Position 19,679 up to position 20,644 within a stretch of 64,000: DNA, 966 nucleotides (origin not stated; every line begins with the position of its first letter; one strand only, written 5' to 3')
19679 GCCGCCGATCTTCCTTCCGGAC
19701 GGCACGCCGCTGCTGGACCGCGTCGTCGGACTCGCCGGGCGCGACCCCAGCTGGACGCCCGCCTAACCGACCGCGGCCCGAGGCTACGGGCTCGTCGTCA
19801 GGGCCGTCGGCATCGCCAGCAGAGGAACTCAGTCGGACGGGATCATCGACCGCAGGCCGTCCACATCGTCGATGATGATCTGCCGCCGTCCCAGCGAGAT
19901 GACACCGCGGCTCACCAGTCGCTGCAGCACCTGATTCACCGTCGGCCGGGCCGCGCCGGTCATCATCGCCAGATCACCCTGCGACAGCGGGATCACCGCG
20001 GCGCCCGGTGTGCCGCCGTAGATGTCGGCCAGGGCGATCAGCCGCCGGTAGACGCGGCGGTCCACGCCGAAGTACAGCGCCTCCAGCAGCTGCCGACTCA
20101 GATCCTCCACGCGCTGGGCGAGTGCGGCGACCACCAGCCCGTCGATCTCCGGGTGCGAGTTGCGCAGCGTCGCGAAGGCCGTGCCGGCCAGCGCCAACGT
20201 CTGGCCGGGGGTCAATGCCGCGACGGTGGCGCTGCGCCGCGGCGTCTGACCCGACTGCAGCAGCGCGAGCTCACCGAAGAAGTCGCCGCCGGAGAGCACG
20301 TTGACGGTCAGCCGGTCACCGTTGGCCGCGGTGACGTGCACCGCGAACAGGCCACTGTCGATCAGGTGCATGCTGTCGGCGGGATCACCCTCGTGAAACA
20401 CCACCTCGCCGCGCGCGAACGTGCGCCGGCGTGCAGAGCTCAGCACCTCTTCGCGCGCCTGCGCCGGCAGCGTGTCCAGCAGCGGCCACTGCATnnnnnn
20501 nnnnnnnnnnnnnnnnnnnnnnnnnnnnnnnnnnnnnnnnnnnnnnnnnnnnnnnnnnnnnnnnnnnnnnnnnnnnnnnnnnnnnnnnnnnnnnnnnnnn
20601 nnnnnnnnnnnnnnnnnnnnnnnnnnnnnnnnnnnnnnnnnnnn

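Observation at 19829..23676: Sensor adenylate cyclase with extracytoplasmic beta-propeller + solute-binding domain, translationally coupled to a Crp-like regulator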

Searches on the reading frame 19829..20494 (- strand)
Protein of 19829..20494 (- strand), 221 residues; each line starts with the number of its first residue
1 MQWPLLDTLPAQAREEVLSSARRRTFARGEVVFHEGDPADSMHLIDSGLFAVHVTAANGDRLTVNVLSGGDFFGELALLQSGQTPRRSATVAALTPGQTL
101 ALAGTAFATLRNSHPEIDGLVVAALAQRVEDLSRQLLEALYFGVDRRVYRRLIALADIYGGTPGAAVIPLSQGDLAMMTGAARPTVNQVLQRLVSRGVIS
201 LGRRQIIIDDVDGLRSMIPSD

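Call 6: search_protein_families(library=pfam, proteins=[window:19829-20494:-], max_evalue=0.1)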
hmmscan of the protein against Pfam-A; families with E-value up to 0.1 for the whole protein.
window:19829-20494:- (221 aa): 10 families
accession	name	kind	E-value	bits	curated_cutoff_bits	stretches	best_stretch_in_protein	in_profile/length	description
PF00027.35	cNMP_binding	-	1.6e-21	76.5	27.5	1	24-113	2-88/89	Cyclic nucleotide-binding domain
PF13545.12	HTH_Crp_2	-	6.5e-16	58.5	27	1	147-216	2-69/70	Crp-like helix-turn-helix domain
PF12802.13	MarR_2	-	0.0001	22.8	27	1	170-201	21-52/61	MarR family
PF00392.27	GntR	-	0.0011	19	27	1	170-201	24-56/64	Bacterial regulatory proteins, gntR family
PF13412.12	HTH_24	-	0.0011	18.9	21.9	1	170-199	18-47/48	Winged helix-turn-helix DNA-binding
PF00325.26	Crp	-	0.0027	17.8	21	1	168-199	1-32/32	Bacterial regulatory proteins, crp family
PF01047.28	MarR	-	0.013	15.8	24.6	1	169-200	17-48/59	MarR family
PF09339.16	HTH_IclR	-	0.021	15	22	1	169-199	18-48/52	IclR helix-turn-helix domain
PF01978.25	TrmB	-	0.04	14.2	25.6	1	174-199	27-52/68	Sugar-specific transcriptional regulator TrmB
PF25213.1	HVO_A0261_N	-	0.099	13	35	0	169-199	24-54/86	HVO_A0261 N-terminal domain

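Call 7: search_protein_families(library=ncbifam, proteins=[window:19829-20494:-], max_evalue=0.01)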
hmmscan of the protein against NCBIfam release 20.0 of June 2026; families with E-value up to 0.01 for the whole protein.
window:19829-20494:- (221 aa): 12 families
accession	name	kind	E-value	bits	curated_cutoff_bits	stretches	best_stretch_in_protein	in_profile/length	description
NF008732.0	PRK11753.1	equivalog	6.5e-22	78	266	1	13-208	15-210/214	cAMP-activated global transcriptional regulator CRP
NF041163.2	encap_f2b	equivalog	4e-12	46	400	1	15-124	89-196/450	family 2B encapsulin nanocompartment shell protein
NF010499.0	PRK13918.1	equivalog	1.1e-10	41.4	274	1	25-217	16-200/205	CRP/FNR family transcriptional regulator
TIGR03697.1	NtcA_cyano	equivalog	5.6e-10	39.3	244.95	1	29-210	1-184/193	global nitrogen regulator NtcA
NF052518.1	TransRegLdrP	equivalog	2.1e-09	37.7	300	1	25-214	3-184/195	transcriptional regulator LdrP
NF050806.1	TransRegFixKCaul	equivalog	5.2e-09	35.6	300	1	19-218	21-214/215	transcriptional regulator FixK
NF058543.1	ActPatMycb56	equivalog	5.9e-09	35.2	460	1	22-129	20-122/317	acetyltransferase Pat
NF006901.0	PRK09392.1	equivalog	1.9e-06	27.4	211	1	3-217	12-220/236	transcriptional activator FtrB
TIGR03896.1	cyc_nuc_ocin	subfamily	1.8e-05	24.3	161.05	1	23-112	10-249/317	bacteriocin-type transport-associated protein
NF045989.1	TransRegFnrLRhodb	equivalog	0.00012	21.4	300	0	167-215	183-232/245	transcriptional regulator FnrL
NF007707.0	PRK10402.1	subfamily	0.0012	18.5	180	1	16-102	26-109/226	transcriptional regulator YeiL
NF008365.0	PRK11161.1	subfamily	0.0021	17.4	228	0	22-78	48-104/250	fumarate/nitrate reduction transcriptional regulator Fnr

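Call 30: search_solved_structures(query=window:19829-20494:-, max_evalue=0.00001, show_alignments=3)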
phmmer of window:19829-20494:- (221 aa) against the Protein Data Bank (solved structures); distinct sequences matched with E-value up to 0.00001: 90 (the best 60 are shown).
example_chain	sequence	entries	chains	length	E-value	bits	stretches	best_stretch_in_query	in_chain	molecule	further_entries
3h3u_A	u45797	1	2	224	2.3e-21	79.6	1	25-214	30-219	PROBABLE TRANSCRIPTIONAL REGULATORY PROTEIN (PROBABLY CRP/FNR-FAMILY)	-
3mzh_A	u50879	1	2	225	2.3e-21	79.6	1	25-214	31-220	PROBABLE TRANSCRIPTIONAL REGULATORY PROTEIN (PROBABLY CRP/FNR-FAMILY)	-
3d0s_A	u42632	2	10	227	2.4e-21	79.6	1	25-214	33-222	TRANSCRIPTIONAL REGULATORY PROTEIN | PROBABLE TRANSCRIPTIONAL REGULATORY PROTEIN (PROBABLY CRP/ FNR-FAMILY)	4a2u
3i54_A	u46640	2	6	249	3.3e-21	79.1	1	25-214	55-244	Transcriptional regulator, Crp/Fnr family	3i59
4cyd_A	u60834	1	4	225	1.8e-19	73.5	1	22-214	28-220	PROBABLE TRANSCRIPTION REGULATOR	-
4byy_A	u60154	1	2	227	1.8e-19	73.4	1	22-214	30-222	TRANSCRIPTIONAL REGULATOR, CRP/FNR FAMILY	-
3r6s_A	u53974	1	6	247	2.3e-19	73.1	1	21-214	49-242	transcription regulator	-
3e97_A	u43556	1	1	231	6.7e-18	68.3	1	3-216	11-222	Transcriptional regulator, Crp/Fnr family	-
9ya0_MA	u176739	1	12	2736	4.3e-17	65.7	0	2-95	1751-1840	PCR12, TGME49_219070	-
7pza_A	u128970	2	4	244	1.6e-16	63.9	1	3-201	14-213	Putative cAMP-binding protein-catabolite gene activator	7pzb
4ev0_A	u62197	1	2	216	1.9e-16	63.6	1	5-207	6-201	Transcription regulator, Crp family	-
7ets_A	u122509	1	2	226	7.1e-16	61.7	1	8-208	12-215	Crp/Fnr family transcriptional regulator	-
4i09_A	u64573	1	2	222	1.8e-15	60.4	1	22-208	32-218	Catabolite gene activator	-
1hw5_A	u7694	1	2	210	2.1e-15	60.2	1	22-208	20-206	CATABOLITE GENE ACTIVATOR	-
1i6x_A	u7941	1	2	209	4e-15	59.3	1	22-208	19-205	CATABOLITE GENE ACTIVATOR PROTEIN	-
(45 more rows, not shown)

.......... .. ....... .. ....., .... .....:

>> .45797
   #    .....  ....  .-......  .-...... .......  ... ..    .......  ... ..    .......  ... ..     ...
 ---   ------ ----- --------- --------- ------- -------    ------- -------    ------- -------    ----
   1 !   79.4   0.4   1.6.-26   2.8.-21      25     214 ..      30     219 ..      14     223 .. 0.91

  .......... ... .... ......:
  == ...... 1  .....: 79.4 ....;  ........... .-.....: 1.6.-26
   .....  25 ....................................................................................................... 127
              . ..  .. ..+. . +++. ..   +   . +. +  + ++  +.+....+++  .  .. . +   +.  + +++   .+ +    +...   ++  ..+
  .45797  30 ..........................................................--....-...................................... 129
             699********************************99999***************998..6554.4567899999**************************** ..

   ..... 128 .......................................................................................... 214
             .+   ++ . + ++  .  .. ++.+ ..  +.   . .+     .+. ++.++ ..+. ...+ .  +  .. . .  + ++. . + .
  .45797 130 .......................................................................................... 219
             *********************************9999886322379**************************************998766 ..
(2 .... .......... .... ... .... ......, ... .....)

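Call 32: find_related_loci(query=window:19829-20494:-, collection=metagenome_contigs, flank=5000)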
Query window:19829-20494:- (221 aa) in metagenome_contigs; peptide patterns used: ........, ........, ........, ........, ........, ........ (x = any residue, [..] = any of these).
583 stretches matched a pattern; 184 encode a relative of the query (tblastn E <= 1e-3); the best 80 are kept; 80 distinct loci.
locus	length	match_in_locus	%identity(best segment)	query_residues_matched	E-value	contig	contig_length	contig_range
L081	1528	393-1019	50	5-215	2e-58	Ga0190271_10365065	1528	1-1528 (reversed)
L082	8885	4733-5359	49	5-215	1e-56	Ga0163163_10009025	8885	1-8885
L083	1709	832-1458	49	5-215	8e-58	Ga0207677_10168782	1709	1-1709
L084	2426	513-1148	49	2-215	1e-53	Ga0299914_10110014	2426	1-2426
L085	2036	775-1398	42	1-214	4e-45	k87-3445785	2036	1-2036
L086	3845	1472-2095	42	1-214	1e-44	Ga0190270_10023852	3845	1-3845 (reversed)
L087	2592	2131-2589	52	5-159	5e-44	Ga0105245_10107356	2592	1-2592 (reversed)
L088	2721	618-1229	43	1-209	5e-43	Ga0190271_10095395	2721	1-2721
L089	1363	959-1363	51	5-141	2e-36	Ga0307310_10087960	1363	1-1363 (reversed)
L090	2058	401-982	29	21-214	3e-20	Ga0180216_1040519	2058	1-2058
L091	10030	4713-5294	29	21-214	5e-20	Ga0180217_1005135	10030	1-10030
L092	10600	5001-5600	28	21-220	2e-19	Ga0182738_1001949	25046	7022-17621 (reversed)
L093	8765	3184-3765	29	21-214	2e-19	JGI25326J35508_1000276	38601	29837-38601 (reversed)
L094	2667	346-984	28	4-215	1e-17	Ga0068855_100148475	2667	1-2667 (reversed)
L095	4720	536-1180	27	4-217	1e-15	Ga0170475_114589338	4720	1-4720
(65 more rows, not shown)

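Call 86: search_protein_families(library=padloc, proteins=[window:19829-20494:-], max_evalue=0.01)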
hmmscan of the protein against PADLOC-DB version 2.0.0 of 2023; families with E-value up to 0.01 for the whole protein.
window:19829-20494:- (221 aa): 5 families
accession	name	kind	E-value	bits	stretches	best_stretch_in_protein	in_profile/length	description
PDLC00731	Effector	-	2.8e-12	44.3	1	15-131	34-143/306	TIR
PDLC02371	PycTIR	-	3.9e-12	44.1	1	15-132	31-141/288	-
PDLC00734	PycC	-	4.2e-10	37.3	1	18-113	29-122/374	Pycsar cyclase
PDLC00732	Effector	-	8.9e-08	29.4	1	16-131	31-139/301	TIR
PDLC00730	Effector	-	0.00081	16.7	1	17-118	52-147/299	TIR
